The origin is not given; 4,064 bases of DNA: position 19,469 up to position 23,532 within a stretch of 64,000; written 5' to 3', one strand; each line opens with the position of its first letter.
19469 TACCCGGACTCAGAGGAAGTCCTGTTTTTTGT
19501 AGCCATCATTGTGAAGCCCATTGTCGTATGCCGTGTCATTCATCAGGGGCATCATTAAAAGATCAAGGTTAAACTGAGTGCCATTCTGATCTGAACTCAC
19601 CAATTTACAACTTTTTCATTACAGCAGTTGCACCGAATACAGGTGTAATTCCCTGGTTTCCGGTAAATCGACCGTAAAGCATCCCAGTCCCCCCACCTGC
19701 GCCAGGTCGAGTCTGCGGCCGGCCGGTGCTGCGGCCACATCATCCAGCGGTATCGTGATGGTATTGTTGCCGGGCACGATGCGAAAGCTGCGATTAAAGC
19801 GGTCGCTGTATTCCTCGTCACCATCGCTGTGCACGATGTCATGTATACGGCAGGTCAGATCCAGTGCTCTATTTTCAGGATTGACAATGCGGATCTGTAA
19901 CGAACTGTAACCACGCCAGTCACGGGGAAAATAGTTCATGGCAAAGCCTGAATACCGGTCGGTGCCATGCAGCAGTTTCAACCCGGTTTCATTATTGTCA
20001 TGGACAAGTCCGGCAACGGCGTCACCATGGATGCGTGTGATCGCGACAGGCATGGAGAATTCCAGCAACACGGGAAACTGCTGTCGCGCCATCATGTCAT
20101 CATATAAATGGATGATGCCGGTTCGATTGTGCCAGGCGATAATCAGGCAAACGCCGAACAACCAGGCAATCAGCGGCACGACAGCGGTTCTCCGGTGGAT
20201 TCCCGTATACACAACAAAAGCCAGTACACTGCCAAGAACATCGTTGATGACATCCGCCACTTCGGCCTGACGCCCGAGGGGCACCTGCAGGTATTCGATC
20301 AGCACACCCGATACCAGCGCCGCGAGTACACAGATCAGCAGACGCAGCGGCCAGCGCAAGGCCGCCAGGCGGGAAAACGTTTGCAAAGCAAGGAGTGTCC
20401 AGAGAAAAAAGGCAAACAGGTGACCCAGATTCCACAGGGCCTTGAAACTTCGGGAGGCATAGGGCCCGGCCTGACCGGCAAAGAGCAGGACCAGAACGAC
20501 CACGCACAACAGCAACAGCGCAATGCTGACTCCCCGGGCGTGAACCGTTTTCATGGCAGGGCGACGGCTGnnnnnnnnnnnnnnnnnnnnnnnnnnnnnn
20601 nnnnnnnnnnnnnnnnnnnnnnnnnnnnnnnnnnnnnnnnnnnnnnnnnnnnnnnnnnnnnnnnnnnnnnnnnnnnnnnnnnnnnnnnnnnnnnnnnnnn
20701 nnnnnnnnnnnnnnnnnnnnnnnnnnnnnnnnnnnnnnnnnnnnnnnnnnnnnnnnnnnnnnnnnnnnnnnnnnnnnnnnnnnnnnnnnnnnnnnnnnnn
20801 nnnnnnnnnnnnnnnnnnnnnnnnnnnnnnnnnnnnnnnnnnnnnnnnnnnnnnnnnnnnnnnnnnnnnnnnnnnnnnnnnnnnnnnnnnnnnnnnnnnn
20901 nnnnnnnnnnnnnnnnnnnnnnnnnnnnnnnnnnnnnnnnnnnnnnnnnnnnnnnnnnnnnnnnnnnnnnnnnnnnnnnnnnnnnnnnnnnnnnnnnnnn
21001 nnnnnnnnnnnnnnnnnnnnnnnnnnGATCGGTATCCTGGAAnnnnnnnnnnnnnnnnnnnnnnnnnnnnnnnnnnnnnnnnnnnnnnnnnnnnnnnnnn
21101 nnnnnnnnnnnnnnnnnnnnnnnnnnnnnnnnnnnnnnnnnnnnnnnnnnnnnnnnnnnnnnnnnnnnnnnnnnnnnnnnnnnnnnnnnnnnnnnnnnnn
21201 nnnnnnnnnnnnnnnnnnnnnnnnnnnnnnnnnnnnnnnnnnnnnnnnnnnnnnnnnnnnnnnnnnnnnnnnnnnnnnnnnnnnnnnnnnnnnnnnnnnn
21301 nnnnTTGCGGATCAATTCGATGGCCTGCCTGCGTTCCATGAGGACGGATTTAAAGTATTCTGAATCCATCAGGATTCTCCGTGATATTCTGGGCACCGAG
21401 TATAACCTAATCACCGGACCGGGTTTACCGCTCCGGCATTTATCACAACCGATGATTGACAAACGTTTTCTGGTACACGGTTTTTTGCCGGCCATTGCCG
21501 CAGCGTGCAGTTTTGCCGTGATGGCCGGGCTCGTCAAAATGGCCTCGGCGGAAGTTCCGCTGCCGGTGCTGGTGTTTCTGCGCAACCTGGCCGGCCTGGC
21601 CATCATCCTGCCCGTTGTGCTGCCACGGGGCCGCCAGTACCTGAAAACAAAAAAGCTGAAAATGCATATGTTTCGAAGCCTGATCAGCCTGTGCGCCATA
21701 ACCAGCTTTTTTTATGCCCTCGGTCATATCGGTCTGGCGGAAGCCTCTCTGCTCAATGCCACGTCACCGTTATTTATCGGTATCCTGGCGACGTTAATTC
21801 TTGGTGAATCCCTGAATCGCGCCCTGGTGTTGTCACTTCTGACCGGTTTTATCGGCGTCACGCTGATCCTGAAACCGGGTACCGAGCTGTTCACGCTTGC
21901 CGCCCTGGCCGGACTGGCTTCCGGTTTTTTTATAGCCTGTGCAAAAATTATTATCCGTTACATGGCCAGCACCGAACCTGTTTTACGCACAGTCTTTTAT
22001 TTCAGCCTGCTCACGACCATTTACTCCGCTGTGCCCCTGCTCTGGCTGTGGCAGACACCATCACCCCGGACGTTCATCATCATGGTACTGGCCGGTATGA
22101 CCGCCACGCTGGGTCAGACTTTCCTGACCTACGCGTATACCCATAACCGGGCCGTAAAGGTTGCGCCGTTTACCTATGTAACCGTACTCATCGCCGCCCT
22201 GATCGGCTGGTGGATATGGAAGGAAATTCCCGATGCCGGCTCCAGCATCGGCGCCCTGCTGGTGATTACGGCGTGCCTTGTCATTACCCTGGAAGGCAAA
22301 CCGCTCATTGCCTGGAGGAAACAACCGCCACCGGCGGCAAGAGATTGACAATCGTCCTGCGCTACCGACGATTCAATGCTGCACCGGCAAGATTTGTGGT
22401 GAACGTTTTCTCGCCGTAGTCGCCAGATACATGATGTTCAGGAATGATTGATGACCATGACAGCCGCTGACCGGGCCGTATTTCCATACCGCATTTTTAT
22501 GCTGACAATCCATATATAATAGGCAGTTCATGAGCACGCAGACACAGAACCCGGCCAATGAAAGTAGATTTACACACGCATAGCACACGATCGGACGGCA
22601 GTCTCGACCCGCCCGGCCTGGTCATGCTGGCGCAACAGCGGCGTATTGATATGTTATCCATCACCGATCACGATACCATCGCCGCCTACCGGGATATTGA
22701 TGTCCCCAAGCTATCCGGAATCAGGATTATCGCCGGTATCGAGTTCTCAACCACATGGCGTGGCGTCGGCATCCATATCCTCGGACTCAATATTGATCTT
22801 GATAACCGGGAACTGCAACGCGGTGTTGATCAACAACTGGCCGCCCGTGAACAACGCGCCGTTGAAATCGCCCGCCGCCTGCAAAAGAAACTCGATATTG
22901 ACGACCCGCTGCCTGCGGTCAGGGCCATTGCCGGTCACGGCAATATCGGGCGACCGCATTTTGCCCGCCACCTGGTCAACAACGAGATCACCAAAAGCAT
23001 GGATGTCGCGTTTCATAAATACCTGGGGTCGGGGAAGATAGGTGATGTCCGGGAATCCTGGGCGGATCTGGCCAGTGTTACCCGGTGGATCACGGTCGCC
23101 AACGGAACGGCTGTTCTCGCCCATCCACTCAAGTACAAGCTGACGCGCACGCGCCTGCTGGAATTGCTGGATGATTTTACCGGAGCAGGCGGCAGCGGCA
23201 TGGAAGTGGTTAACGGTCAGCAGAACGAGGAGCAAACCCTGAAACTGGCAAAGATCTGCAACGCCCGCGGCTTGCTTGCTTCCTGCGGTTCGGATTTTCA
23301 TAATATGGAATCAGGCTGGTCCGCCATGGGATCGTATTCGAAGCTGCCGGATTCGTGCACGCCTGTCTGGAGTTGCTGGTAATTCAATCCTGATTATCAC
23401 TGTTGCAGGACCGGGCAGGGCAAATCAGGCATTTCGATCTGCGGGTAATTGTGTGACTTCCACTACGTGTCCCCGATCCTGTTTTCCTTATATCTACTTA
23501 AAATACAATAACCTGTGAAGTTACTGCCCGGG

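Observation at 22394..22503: A ~110-nt sequence present twice (22394-22503 and 35334-35445), ~86% identical, same orientation, both intergenic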

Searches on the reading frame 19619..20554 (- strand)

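Call 13: search_protein_families(library=pfam, proteins=[window:19619-20554:-])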
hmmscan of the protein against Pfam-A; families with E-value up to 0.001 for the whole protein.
window:19619-20554:- (311 aa): 1 family
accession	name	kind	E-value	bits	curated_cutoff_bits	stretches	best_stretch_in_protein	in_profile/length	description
PF04892.17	VanZ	-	4.3e-05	24.6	30.1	1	38-117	54-123/126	VanZ like family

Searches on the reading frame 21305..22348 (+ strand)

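Call 13: search_protein_families(library=pfam, proteins=[window:21305-22348:+])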
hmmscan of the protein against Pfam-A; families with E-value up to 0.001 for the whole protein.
window:21305-22348:+ (347 aa): 1 family
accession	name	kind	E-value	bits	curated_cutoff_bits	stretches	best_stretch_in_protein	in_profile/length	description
PF00892.27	EamA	-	2.2e-28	99.7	28.2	2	60-189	4-134/135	EamA-like transporter family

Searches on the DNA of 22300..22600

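Call 8: search_rna_families(source=window, start=22300, end=22600, threshold=evalue, max_evalue=10, show_alignments=2)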
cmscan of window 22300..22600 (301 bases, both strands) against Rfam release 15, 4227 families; matches with E-value up to 10: 1.
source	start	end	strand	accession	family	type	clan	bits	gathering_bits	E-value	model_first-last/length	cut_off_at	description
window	22427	22472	+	RF01136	sR28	Gene; snRNA; snoRNA; CD-box;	-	20.3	39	0.0025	1-55/55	no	Small nucleolar RNA sR28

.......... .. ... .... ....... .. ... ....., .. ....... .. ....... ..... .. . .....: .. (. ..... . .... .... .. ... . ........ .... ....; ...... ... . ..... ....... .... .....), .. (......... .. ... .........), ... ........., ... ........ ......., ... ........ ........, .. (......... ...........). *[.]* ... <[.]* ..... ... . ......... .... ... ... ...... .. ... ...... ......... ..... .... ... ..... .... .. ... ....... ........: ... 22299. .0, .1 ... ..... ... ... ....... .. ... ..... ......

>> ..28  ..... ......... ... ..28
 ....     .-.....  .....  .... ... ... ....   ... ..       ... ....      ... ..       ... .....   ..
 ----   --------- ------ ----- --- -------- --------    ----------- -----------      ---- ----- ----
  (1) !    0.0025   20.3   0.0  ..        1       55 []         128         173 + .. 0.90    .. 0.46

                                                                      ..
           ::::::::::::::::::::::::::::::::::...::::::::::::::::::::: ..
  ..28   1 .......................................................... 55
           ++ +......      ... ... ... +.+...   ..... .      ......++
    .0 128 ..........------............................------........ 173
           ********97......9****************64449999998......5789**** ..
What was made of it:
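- On Small RNA / cis-regulatory RNA (Rfam-type family): The only hit is sub-threshold, to the sR28 C/D-box model, and I take it as chance (call 8).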

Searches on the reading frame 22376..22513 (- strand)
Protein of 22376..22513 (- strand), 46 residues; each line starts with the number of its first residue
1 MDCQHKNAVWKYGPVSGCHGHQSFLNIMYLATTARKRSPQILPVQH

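Call 46: find_homologous_proteins(query=A5, max_evalue=10)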
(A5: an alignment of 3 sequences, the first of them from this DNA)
Query A5 (3 sequences) (46 aa, profile of the alignment): 1 proteins with E <= 10 among 5 candidates.
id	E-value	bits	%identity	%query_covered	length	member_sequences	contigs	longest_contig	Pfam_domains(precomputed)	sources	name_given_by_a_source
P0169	1.5e-22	97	100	100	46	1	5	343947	-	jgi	jgi:hypothetical protein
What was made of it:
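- Tried and rejected: The 46-aa minus-frame profile found only itself (call 46).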

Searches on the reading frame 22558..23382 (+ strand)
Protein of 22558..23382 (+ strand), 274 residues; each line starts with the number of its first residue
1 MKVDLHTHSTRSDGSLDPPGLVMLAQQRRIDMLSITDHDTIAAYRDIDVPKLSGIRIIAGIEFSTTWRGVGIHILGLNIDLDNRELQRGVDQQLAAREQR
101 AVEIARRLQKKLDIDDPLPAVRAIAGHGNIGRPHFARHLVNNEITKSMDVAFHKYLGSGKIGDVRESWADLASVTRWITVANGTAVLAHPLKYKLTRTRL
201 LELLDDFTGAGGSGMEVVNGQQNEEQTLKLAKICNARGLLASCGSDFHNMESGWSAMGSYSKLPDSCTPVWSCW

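Call 13: search_protein_families(library=pfam, proteins=[window:22558-23382:+])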
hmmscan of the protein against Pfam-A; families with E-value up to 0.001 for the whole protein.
window:22558-23382:+ (274 aa): 1 family
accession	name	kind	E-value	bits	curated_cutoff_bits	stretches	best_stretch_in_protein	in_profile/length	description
PF02811.25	PHP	-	1.1e-05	26.3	26.4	1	4-65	1-65/164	PHP domain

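Call 15: find_encoding_contigs(protein=window:22558-23382:+, flank=10000, max_places=10)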
Protein window:22558-23382:+ (274 aa): 14 contigs read that carry it; 7 places shown.
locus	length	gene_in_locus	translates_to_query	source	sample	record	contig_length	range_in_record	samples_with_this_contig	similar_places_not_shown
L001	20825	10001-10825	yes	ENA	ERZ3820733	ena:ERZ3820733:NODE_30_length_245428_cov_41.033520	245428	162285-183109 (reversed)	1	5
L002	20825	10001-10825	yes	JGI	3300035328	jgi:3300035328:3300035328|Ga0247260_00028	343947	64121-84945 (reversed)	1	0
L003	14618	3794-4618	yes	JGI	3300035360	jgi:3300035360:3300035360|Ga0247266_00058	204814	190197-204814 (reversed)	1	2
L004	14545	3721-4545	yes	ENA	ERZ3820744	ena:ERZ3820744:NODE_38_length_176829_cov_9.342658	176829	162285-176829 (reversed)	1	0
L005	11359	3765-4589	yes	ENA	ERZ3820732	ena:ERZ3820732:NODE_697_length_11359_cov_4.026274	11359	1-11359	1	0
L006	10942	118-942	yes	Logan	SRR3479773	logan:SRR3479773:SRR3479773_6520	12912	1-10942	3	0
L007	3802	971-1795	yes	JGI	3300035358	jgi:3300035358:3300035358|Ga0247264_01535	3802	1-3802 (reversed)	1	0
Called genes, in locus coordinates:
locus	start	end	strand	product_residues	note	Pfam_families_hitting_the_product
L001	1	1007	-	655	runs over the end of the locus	PF00069:Pkinase, PF03109:ABC1, PF07714:PK_Tyr_Ser-Thr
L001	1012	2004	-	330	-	PF08240:ADH_N, PF00107:ADH_zinc_N (weak)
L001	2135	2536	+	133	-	PF00015:MCPsignal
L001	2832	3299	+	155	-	PF08534:Redoxin, PF00578:AhpC-TSA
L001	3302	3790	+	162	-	PF03449:GreA_GreB_N, PF01272:GreA_GreB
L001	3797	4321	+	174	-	PF04011:LemA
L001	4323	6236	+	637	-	PF09972:DUF2207, PF20990:DUF2207_C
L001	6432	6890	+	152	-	PF00190:Cupin_1 (weak), PF07883:Cupin_2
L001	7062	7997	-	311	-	-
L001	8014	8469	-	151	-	PF08761:dUTPase_2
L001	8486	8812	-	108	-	PF01258:zf-dskA_traR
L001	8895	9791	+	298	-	PF00892:EamA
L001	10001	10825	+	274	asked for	PF02811:PHP (weak)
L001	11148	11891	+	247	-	PF00578:AhpC-TSA, PF05768:Glrx-like (faint), PF08534:Redoxin, PF00462:Glutaredoxin, PF13417:GST_N_3 (weak)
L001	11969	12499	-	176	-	PF00027:cNMP_binding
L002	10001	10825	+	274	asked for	PF02811:PHP (weak)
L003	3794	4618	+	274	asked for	PF02811:PHP (weak)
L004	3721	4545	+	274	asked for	PF02811:PHP (weak)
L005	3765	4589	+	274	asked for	PF02811:PHP (weak)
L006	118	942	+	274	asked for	PF02811:PHP (weak)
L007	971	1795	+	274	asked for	PF02811:PHP (weak)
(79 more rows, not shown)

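Call 16: find_homologous_proteins(query=window:22558-23382:+, max_evalue=1e-40)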
Query window:22558-23382:+ (274 aa): 3573 proteins with E <= 1e-40 among 8000 candidates; the best 120 are listed.
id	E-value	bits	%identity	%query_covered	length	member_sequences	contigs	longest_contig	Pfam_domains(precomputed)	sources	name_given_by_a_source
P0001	3.2e-173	593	96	100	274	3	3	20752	PF02811.27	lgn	-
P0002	9.2e-117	408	67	100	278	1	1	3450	PF02811.27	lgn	-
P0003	7.8e-112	392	63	100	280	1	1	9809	PF02811.27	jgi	-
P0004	3.3e-109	383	62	100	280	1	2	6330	PF02811.27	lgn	-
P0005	7.9e-107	375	62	100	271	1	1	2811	PF02811.27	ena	-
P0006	1.5e-104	368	57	100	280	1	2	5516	PF02811.27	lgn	-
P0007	1.6e-104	367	62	100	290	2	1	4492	PF02811.27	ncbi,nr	ncbi:MAG: PHP domain-containing protein [Gammaproteobacteria bacterium]|nr:PHP domain-containing pro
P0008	7.6e-102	359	60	99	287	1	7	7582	PF02811.27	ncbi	-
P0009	4.8e-101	356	58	100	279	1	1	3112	PF02811.27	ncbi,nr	ncbi:MAG: PHP domain-containing protein [Thiotrichales bacterium]|nr:PHP domain-containing protein [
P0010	7.6e-93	329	55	100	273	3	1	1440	PF02811.27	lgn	-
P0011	1.7e-92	328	56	100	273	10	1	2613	PF02811.27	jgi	-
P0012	2.2e-92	328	55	100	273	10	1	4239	PF02811.27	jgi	jgi:predicted metal-dependent phosphoesterase TrpH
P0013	1.4e-91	325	55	100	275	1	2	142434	PF02811.27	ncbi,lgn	-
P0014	5.8e-91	323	55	100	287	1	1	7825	PF02811.27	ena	-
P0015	6.7e-91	323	55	100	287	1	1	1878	PF02811.27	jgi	jgi:predicted metal-dependent phosphoesterase TrpH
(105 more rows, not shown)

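Call 17: find_encoding_contigs(protein=P0001, flank=10000, max_places=4)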
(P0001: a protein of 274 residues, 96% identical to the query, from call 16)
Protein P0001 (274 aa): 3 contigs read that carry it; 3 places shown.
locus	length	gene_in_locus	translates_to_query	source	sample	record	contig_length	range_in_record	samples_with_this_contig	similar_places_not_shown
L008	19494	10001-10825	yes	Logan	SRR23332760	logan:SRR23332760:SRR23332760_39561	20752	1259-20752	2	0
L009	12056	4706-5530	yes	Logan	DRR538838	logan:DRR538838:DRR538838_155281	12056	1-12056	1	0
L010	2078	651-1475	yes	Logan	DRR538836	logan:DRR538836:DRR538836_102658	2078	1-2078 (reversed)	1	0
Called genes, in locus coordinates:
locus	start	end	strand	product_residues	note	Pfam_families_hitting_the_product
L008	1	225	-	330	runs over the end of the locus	PF08240:ADH_N, PF00107:ADH_zinc_N, PF13602:ADH_zinc_N_2 (weak)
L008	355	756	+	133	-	PF00015:MCPsignal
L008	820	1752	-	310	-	PF00561:Abhydrolase_1, PF00975:Thioesterase, PF12697:Abhydrolase_6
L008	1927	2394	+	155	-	PF08534:Redoxin, PF00578:AhpC-TSA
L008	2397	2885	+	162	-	PF03449:GreA_GreB_N, PF01272:GreA_GreB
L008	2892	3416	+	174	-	PF04011:LemA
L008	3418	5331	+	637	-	PF09972:DUF2207, PF20990:DUF2207_C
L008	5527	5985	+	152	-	PF00190:Cupin_1 (weak), PF07883:Cupin_2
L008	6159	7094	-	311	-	PF04892:VanZ-LLP1 (weak)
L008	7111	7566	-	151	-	PF08761:dUTPase_2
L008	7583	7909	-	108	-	PF01258:zf-dskA_traR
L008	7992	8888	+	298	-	PF00892:EamA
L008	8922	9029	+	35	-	-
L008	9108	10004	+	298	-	PF00892:EamA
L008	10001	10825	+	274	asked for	PF02811:PHP (faint)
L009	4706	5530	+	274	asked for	PF02811:PHP (faint)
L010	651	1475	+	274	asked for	PF02811:PHP (faint)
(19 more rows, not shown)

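Call 18: find_encoding_contigs(protein=P0002, flank=5000, max_places=3)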
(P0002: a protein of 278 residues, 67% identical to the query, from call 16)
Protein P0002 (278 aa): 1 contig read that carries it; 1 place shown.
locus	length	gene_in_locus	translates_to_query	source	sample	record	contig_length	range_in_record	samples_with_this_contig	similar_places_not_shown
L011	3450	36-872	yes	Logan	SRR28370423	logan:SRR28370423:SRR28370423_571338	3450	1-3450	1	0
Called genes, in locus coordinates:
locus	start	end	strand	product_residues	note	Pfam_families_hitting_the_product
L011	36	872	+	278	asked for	PF02811:PHP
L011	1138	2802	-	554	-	PF17201:Cache_3-Cache_2, PF17203:sCache_3_2 (weak), PF17202:sCache_3_3, PF00015:MCPsignal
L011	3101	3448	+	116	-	?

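Call 19: find_encoding_contigs(protein=P0003, flank=5000, max_places=3)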
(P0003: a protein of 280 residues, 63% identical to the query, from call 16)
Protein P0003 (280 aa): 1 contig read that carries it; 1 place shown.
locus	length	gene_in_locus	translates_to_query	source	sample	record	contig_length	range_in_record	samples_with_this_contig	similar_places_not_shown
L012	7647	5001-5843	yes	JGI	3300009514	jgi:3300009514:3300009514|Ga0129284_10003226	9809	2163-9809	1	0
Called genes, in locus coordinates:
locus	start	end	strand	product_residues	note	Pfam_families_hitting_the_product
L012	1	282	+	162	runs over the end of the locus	PF03449:GreA_GreB_N, PF01272:GreA_GreB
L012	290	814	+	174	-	PF04011:LemA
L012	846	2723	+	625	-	PF09972:DUF2207, PF20990:DUF2207_C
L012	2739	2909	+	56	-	PF09791:Oxidored-like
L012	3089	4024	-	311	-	-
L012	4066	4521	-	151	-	PF08761:dUTPase_2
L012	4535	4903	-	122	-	PF01258:zf-dskA_traR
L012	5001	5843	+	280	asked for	PF02811:PHP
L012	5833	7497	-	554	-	PF17201:Cache_3-Cache_2, PF17203:sCache_3_2, PF17202:sCache_3_3, PF00015:MCPsignal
